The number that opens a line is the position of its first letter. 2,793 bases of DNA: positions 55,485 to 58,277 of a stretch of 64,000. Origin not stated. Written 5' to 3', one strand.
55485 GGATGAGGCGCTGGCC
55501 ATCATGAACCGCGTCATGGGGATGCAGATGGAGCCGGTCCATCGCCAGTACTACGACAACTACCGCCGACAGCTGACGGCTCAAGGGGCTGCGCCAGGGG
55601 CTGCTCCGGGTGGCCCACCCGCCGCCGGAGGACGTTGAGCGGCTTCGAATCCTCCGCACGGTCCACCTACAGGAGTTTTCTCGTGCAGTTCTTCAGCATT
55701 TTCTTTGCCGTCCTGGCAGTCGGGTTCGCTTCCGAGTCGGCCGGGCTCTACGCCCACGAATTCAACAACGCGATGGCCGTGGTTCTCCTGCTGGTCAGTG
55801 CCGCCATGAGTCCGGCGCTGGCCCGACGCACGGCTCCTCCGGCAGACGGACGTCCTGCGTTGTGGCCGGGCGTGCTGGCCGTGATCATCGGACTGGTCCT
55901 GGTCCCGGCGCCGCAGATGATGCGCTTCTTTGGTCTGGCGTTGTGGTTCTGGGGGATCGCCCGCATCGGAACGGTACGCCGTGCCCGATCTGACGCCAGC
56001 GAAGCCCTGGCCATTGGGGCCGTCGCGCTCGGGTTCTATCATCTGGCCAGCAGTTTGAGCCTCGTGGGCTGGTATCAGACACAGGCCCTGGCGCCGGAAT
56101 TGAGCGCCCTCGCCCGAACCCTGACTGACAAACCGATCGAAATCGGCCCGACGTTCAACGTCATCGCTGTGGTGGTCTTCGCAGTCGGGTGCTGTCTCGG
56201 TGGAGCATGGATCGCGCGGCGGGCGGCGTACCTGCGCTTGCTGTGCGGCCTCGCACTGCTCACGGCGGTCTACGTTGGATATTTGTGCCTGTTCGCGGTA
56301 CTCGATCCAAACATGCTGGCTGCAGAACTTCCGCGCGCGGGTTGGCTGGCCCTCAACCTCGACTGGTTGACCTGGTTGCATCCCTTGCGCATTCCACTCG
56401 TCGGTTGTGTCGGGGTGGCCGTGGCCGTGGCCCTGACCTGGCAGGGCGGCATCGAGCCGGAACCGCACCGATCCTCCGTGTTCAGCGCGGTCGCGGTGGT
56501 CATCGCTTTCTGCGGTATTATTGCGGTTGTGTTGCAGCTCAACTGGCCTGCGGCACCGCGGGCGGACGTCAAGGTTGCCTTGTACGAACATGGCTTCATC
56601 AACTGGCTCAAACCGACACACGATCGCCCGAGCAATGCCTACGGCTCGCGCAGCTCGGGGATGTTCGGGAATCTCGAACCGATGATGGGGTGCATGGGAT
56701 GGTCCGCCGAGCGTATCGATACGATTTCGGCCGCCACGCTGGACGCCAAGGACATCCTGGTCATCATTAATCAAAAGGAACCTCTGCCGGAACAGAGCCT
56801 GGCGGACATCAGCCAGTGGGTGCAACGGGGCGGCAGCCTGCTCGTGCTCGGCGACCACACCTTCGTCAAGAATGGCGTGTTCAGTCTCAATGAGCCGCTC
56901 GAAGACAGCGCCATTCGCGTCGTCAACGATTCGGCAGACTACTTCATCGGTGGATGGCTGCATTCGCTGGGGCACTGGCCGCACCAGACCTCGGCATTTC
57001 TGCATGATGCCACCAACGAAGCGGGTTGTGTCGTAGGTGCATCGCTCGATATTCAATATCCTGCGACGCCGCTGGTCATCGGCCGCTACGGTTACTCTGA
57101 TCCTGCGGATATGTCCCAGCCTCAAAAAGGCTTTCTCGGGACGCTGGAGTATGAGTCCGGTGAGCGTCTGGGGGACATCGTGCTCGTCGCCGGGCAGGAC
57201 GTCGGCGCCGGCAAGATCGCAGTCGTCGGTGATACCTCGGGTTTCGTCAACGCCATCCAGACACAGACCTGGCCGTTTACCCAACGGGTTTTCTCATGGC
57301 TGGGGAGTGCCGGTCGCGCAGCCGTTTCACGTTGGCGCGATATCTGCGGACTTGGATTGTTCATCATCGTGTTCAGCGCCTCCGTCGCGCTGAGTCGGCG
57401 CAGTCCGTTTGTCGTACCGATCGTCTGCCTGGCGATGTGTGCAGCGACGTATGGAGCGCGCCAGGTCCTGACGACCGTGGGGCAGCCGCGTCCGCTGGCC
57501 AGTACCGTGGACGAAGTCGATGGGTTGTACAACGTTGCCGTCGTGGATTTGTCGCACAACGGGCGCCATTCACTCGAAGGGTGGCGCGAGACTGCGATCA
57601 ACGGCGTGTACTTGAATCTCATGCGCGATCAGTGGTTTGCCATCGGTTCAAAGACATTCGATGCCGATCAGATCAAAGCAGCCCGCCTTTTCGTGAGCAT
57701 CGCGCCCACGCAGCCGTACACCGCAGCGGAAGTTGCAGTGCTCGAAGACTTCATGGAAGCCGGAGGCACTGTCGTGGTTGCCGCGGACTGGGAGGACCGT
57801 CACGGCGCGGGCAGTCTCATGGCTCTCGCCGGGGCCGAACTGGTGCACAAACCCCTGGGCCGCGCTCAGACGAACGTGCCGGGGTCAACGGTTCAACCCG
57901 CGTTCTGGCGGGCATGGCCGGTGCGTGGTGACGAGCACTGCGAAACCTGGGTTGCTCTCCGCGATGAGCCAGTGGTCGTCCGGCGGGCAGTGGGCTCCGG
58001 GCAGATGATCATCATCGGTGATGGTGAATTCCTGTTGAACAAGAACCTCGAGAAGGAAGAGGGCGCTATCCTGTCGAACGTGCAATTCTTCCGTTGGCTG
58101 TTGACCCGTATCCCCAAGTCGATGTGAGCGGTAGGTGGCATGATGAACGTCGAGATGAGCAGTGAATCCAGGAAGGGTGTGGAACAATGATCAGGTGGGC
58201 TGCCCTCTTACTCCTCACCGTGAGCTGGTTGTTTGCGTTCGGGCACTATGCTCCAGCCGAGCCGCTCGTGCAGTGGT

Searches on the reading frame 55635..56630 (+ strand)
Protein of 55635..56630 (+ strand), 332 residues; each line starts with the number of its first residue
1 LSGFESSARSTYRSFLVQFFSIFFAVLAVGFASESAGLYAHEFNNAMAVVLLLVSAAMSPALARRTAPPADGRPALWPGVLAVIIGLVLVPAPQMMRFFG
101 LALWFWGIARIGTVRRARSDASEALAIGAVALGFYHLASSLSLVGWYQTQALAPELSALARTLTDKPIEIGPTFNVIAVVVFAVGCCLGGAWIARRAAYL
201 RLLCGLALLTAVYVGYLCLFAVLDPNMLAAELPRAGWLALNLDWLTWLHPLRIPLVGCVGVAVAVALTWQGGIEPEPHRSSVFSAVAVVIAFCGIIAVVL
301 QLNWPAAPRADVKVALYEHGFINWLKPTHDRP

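Call 58: search_protein_families(library=pfam, proteins=[window:55635-56630:+], max_evalue=10)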
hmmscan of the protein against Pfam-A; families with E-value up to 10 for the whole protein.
window:55635-56630:+ (332 aa): 1 family
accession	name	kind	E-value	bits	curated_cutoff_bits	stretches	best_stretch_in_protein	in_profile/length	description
PF06522.17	B12D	-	0.025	14.4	21.5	1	247-267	1-21/54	NADH-ubiquinone reductase complex 1 MLRQ subunit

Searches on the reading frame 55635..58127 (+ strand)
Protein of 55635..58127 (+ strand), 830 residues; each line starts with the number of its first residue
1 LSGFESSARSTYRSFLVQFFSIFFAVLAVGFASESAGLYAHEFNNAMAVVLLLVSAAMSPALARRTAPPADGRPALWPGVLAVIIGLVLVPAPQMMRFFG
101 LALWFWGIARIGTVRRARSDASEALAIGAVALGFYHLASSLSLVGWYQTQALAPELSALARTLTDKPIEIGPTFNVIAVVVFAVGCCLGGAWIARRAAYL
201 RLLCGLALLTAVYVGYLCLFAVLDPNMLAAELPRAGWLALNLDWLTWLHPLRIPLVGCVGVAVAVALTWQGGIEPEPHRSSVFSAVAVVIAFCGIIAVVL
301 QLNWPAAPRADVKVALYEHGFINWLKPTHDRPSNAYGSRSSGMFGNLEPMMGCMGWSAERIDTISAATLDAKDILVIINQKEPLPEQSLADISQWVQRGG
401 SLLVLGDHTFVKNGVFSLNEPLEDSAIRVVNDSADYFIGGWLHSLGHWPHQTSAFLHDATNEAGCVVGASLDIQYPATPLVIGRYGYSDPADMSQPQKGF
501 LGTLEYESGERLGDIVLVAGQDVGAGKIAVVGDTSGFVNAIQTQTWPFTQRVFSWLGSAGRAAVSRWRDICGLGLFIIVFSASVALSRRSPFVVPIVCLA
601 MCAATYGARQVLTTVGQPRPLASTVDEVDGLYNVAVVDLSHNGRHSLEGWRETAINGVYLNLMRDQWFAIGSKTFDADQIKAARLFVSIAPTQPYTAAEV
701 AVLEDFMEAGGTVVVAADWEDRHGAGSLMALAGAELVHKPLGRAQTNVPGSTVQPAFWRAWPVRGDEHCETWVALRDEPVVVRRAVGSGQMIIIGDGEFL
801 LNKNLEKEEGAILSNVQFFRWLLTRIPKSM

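Call 19: search_protein_families(library=pfam, proteins=[window:55635-58127:+], max_evalue=0.001)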
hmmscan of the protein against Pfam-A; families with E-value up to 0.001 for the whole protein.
window:55635-58127:+ (830 aa): 3 families
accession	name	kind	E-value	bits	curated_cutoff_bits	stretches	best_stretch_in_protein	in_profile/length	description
PF14258.12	DUF4350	-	5.8e-14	53.2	30.4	1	679-810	35-173/181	Domain of unknown function (DUF4350)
PF09822.16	ABC_transp_aux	-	2.5e-12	47.1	34.7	1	370-411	44-85/288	ABC-type uncharacterized transport system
PF23355.1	IFT52_GIFT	-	5.7e-11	42.4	27.2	1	672-716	34-79/246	IFT52 GIFT domain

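Call 53: search_protein_families(library=ncbifam, proteins=[window:55635-58127:+], max_evalue=0.01)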
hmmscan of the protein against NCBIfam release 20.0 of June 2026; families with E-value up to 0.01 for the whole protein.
window:55635-58127:+ (830 aa): 0 families

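Call 54: search_solved_structures(query=window:55635-58127:+, max_evalue=1)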
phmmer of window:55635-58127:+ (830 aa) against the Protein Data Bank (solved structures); distinct sequences matched with E-value up to 1: 3.
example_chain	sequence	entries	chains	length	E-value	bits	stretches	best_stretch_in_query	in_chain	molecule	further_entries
5fms_A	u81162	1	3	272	0.033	15.5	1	674-716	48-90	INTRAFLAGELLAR TRANSPORT PROTEIN 52 HOMOLOG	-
5fmr_A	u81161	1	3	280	0.21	12.8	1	673-719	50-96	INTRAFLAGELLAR TRANSPORT PROTEIN COMPONENT IFT52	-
8bd7_B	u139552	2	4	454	0.55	11.5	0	673-719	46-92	Osm-6-like protein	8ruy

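Call 71: find_homologous_proteins(query=window:55635-58127:+, max_evalue=1e-10)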
Query window:55635-58127:+ (830 aa): 63 proteins with E <= 1e-10 among 8000 candidates.
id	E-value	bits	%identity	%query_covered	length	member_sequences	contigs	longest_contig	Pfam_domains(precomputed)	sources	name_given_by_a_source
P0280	0.0e+0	1850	100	98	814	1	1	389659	PF14258.13,PF09822.17,PF23355.2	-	-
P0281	3.0e-224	765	48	97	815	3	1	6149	PF14258.13,PF09822.17,PF23355.2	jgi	-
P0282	1.3e-214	733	46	98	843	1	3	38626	PF14258.13,PF09822.17,PF23355.2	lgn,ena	-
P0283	5.4e-212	724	45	98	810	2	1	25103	PF14258.13,PF09822.17,PF23355.2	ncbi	-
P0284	1.1e-208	713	45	98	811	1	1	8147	PF14258.13,PF09822.17,PF23355.2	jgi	-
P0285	1.1e-206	707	45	98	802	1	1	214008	PF14258.13,PF09822.17,PF23355.2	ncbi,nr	ncbi:MAG: hypothetical protein MI923_04600 [Phycisphaerales bacterium]|nr:hypothetical protein [Phyc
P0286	3.6e-206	705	44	97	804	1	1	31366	PF14258.13,PF09822.17,PF23355.2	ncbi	-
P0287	2.6e-201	689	49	67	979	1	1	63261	PF14258.13,PF09822.17,PF23355.2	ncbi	-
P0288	1.9e-200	686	45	97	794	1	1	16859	PF14258.13,PF27016.1,PF09822.17,PF23355.2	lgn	-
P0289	2.0e-200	686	45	98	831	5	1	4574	PF14258.13,PF09822.17,PF23355.2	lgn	-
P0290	3.1e-199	682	43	97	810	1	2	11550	PF14258.13,PF09822.17,PF23355.2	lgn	-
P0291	3.0e-195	669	44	98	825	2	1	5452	PF14258.13,PF27016.1,PF09822.17,PF23355.2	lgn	-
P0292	1.4e-193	663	43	97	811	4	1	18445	PF14258.13,PF09822.17,PF23355.2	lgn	-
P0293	1.7e-193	663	42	98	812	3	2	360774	PF14258.13,PF09822.17,PF23355.2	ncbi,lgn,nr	ncbi:MAG: hypothetical protein L6Q92_03525 [Phycisphaerae bacterium]|nr:hypothetical protein [Phycis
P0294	9.7e-193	661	44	98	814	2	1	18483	PF14258.13,PF09822.17,PF23355.2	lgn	-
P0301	3.6e-184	632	40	98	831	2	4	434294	PF14258.13,PF09822.17,PF23355.2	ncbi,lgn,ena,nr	ncbi:MAG: hypothetical protein KDA54_05935 [Phycisphaerales bacterium]|nr:hypothetical protein [Phyc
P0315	2.6e-118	415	32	97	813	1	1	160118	PF14258.13,PF09822.17,PF23355.2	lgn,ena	-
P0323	1.2e-108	383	31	97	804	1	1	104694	PF14258.13,PF09822.17,PF23355.2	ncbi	-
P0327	1.2e-105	373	30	97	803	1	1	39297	PF14258.13,PF09822.17,PF23355.2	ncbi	ncbi:MAG: hypothetical protein ABIF11_10890 [Nitrospirota bacterium]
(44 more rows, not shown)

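Call 72: find_encoding_contigs(protein=P0285, flank=10000, max_places=1)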
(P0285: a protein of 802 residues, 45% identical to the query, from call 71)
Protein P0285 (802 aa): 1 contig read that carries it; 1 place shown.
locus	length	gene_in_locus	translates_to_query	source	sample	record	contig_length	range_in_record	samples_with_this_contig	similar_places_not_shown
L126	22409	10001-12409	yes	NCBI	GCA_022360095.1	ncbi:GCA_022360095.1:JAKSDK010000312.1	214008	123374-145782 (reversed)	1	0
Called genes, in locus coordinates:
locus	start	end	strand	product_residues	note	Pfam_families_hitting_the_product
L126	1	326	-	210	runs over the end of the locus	PF01330:RuvA_N, PF14520:HHH_5 (weak)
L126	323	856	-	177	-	PF02075:RuvC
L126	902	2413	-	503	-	PF01406:tRNA-synt_1e, PF09334:tRNA-synt_1g (weak), PF09190:DALR_2, PF23493:CysS_C (weak)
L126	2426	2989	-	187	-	PF02542:YgbB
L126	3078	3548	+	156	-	PF00334:NDK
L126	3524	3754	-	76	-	-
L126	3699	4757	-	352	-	-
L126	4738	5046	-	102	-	-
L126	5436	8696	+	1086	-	-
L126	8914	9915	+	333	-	PF21033:RMD1-3 (faint), PF13432:TPR_16 (weak), PF07719:TPR_2 (weak), PF13424:TPR_12, PF13414:TPR_11 (weak), PF14559:TPR_19 (weak), PF07719:TPR_2 (weak), PF13428:TPR_14 (weak), +8 more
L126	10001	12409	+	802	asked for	PF09822:ABC_transp_aux (faint), PF23355:IFT52_GIFT (faint), PF14258:DUF4350 (weak)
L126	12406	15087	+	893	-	PF23090:MBTPS1_4th (faint), PF09822:ABC_transp_aux (weak), PF23355:IFT52_GIFT (weak), PF14258:DUF4350 (faint)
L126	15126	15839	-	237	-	-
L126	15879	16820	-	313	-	PF01497:Peripla_BP_2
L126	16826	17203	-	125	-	PF00581:Rhodanese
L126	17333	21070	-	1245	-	PF13583:Reprolysin_4, PF13688:Reprolysin_5, PF13574:Reprolysin_2 (faint), PF13582:Reprolysin_3, PF01436:NHL (faint)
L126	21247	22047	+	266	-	-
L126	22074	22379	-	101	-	PF14114:DUF4286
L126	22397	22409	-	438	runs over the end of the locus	PF07228:SpoIIE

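Call 73: find_encoding_contigs(protein=P0301, flank=10000, max_places=1)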
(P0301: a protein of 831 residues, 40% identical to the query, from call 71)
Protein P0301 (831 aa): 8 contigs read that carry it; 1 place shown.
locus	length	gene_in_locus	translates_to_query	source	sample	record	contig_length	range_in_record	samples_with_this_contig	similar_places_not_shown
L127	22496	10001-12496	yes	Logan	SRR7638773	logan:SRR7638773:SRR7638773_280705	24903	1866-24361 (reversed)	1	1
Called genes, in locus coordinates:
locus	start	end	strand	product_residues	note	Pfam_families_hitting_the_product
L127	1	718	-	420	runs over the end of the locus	?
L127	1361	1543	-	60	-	-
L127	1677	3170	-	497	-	PF02074:Peptidase_M32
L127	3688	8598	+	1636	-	-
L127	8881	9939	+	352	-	PF12895:ANAPC3 (faint), PF13424:TPR_12 (faint), PF13431:TPR_17 (faint), PF24575:TPR_Slam (faint), PF00515:TPR_1 (faint), PF07719:TPR_2 (faint), PF13432:TPR_16, PF14559:TPR_19, +8 more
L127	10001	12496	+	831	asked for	PF09822:ABC_transp_aux (weak), PF14258:DUF4350 (faint), PF23355:IFT52_GIFT (weak)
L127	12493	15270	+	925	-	PF09822:ABC_transp_aux (weak), PF23355:IFT52_GIFT (weak), PF14258:DUF4350 (faint)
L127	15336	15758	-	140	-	PF00042:Globin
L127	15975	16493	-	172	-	PF05163:DinB, PF12867:DinB_2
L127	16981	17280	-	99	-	-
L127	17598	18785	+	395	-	PF13378:MR_MLE_C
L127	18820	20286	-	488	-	PF00884:Sulfatase, PF01663:Phosphodiest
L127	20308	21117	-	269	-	PF13489:Methyltransf_23, PF13847:Methyltransf_31, PF08241:Methyltransf_11, PF08242:Methyltransf_12, PF13649:Methyltransf_25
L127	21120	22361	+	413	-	PF00535:Glycos_transf_2, PF10111:Glyco_tranf_2_2, PF13641:Glyco_tranf_2_3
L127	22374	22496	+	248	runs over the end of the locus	-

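Call 74: find_encoding_contigs(protein=P0315, flank=10000, max_places=1)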
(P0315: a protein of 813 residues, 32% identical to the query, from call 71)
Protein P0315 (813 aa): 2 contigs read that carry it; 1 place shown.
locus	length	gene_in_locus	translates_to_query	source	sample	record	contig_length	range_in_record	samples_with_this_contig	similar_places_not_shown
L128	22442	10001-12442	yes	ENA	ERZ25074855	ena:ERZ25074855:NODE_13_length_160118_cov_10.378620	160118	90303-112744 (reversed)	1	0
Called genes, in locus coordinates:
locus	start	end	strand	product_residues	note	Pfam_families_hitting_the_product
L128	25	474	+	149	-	PF01668:SmpB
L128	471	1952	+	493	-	PF01520:Amidase_3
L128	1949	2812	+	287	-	PF01177:Asp_Glu_race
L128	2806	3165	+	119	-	-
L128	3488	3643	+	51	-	-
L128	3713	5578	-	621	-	PF01134:GIDA, PF07992:Pyr_redox_2, PF12831:FAD_oxidored (weak), PF21680:GIDA_C_1st, PF13932:SAM_GIDA_C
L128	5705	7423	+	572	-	PF02690:Na_Pi_cotrans, PF01895:PhoU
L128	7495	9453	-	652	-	PF13860:FlgD_ig (weak), PF18962:Por_Secre_tail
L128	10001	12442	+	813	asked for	PF09822:ABC_transp_aux (faint), PF23355:IFT52_GIFT (faint), PF14258:DUF4350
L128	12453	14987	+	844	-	PF09822:ABC_transp_aux (faint), PF23355:IFT52_GIFT (faint), PF14258:DUF4350 (weak)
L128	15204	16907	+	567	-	PF05580:Peptidase_S55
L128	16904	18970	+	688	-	PF08450:SGL (faint), PF23409:Beta-prop_EML (faint), PF07494:Reg_prop (faint)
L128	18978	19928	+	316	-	PF01820:Dala_Dala_lig_N, PF08443:RimK (weak), PF02222:ATP-grasp, PF02655:ATP-grasp_3 (weak), PF07478:Dala_Dala_lig_C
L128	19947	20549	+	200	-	-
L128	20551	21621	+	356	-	PF13205:Big_5 (weak)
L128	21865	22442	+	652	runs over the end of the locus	-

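Call 75: find_encoding_contigs(protein=P0323, flank=10000, max_places=1)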
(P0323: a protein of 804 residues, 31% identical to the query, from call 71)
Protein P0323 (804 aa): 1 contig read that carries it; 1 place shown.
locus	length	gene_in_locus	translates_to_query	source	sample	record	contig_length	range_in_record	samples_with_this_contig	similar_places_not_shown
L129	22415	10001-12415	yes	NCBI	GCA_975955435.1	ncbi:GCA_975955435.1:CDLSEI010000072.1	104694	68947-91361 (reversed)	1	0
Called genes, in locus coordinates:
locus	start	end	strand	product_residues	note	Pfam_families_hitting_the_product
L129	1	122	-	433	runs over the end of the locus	PF04165:DUF401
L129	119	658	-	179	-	PF10882:bPH_5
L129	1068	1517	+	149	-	PF01668:SmpB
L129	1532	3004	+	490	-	PF11741:AMIN (faint), PF01520:Amidase_3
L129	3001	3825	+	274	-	PF01177:Asp_Glu_race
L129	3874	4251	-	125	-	PF14472:DUF4429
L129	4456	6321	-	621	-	PF01134:GIDA, PF01262:AlaDh_PNT_C (faint), PF12831:FAD_oxidored (weak), PF21680:GIDA_C_1st, PF13932:SAM_GIDA_C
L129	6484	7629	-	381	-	-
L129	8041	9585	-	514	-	PF18962:Por_Secre_tail (weak)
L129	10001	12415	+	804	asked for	PF14258:DUF4350 (weak), PF09822:ABC_transp_aux (faint), PF23355:IFT52_GIFT (faint)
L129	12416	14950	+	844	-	PF23355:IFT52_GIFT (faint), PF09822:ABC_transp_aux (weak), PF14258:DUF4350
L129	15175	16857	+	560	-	PF05580:Peptidase_S55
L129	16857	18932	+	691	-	PF23409:Beta-prop_EML (faint), PF07494:Reg_prop (faint), PF19077:Big_13 (faint)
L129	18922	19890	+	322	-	PF01820:Dala_Dala_lig_N, PF02655:ATP-grasp_3 (faint), PF08443:RimK (faint), PF02222:ATP-grasp (weak), PF07478:Dala_Dala_lig_C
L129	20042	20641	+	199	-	-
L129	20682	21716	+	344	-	PF13205:Big_5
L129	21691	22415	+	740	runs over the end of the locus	-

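Call 76: find_encoding_contigs(protein=P0327, flank=10000, max_places=1)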
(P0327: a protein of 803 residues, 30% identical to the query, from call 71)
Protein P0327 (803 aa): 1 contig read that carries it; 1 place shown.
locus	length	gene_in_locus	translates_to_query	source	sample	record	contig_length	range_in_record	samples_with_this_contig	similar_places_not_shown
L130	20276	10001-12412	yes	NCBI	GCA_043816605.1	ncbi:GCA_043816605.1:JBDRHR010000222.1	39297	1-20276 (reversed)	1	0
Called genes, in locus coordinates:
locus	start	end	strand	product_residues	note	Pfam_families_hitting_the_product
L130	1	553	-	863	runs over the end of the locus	PF13567:DUF4131, PF03772:Competence, PF00753:Lactamase_B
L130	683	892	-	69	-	PF01192:RNA_pol_Rpb6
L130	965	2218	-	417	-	PF06245:DUF1015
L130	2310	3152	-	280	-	PF00950:ABC-3, PF01032:FecCD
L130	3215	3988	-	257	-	PF02463:SMC_N (faint), PF00005:ABC_tran, PF13304:AAA_21 (weak)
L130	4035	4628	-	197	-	-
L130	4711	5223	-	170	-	PF13238:AAA_18, PF13671:AAA_33 (faint), PF01202:SKI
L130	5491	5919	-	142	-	PF00293:NUDIX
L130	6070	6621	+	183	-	PF03602:Cons_hypoth95, PF05175:MTS, PF13847:Methyltransf_31 (weak)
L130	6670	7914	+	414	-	PF03979:Sigma70_r1_1, PF00140:Sigma70_r1_2, PF04542:Sigma70_r2, PF04539:Sigma70_r3, PF04545:Sigma70_r4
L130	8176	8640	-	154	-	-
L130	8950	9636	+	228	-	PF02585:PIG-L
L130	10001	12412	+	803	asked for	PF09822:ABC_transp_aux (faint), PF14258:DUF4350 (faint), PF23355:IFT52_GIFT (weak)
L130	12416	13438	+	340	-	PF12483:GIDE (weak)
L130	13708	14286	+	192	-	PF04011:LemA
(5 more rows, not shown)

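Call 80: search_solved_structures(query=A5, max_evalue=1)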
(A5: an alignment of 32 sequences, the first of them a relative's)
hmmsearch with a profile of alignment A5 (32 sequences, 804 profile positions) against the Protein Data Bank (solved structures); distinct sequences matched with E-value up to 1: 5.
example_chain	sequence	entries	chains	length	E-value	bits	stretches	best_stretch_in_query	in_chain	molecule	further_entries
5fmr_A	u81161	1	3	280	4.9e-11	44.6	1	643-715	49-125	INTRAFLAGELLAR TRANSPORT PROTEIN COMPONENT IFT52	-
8bd7_B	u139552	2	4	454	2.6e-10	42.3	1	643-715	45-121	Osm-6-like protein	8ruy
5fms_A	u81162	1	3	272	1.5e-06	29.9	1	647-711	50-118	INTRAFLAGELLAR TRANSPORT PROTEIN 52 HOMOLOG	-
3soz_A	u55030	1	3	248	0.032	15.5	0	365-388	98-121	Cytoplasmic Protein STM1381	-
2gk3_A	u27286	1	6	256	0.32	12.2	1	363-387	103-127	putative cytoplasmic protein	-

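Call 82: list_cluster_members(proteins=[P0323, P0315, P0285, P0160, P0161])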
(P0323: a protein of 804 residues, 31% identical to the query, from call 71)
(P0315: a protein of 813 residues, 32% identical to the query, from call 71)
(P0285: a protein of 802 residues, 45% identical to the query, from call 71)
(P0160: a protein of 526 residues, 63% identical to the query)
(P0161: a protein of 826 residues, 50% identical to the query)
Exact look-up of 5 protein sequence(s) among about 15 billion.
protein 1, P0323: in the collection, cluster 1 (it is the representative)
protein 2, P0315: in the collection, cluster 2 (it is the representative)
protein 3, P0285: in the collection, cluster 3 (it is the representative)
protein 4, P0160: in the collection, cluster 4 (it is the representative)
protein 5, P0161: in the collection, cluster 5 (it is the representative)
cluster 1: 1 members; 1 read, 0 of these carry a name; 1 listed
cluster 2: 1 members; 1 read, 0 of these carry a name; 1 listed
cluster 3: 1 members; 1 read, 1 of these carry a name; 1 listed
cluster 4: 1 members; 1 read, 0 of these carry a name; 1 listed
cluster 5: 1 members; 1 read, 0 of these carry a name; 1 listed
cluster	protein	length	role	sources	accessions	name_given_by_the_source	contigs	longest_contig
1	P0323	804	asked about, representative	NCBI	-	-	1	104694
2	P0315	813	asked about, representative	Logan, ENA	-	-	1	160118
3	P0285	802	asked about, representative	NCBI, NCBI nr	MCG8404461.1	MAG: hypothetical protein MI923_04600 [Phycisphaerales bacterium] | hypothetical protein [Phycisphaerales bacterium]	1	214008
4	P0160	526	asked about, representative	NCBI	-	-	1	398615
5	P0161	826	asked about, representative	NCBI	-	-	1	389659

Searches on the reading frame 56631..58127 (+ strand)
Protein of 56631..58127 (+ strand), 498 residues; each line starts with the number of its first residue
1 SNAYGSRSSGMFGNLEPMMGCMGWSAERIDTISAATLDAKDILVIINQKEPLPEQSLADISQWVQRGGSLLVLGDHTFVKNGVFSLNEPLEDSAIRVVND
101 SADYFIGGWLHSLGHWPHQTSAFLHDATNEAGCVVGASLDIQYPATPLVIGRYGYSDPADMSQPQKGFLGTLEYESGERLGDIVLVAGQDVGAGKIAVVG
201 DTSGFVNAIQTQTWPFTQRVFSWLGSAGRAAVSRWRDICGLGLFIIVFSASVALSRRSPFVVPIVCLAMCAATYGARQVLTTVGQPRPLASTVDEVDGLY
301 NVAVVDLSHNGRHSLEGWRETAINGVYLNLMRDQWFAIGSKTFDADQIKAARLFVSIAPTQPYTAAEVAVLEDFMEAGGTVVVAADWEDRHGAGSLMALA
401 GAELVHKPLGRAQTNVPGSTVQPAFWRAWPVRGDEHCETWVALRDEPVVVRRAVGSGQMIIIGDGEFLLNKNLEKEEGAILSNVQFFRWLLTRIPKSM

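Call 58: search_protein_families(library=pfam, proteins=[window:56631-58127:+], max_evalue=10)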
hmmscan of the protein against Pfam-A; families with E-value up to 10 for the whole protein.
window:56631-58127:+ (498 aa): 7 families
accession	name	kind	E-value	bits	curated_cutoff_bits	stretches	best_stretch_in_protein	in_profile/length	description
PF14258.12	DUF4350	-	7.5e-15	56.1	30.4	2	347-478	35-173/181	Domain of unknown function (DUF4350)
PF09822.16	ABC_transp_aux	-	2.2e-13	50.6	34.7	2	38-79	44-85/288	ABC-type uncharacterized transport system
PF23355.1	IFT52_GIFT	-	7.3e-12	45.3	27.2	3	334-384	28-79/246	IFT52 GIFT domain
PF13709.12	DUF4159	-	0.023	14.7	25.9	1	352-386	54-89/202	Domain of unknown function (DUF4159)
PF20866.3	MdcG_N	-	0.078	13.5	24.4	1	431-457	17-44/77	Phosphoribosyl-dephospho-CoA transferase MdcG N-terminal domain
PF08532.16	Glyco_hydro_42M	-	0.26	11.2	25.8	1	357-463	62-185/207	Beta-galactosidase trimerisation domain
PF09960.14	DUF2194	-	0.38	9.5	30.4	1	15-73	57-118/582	Uncharacterised protein conserved in bacteria (DUF2194)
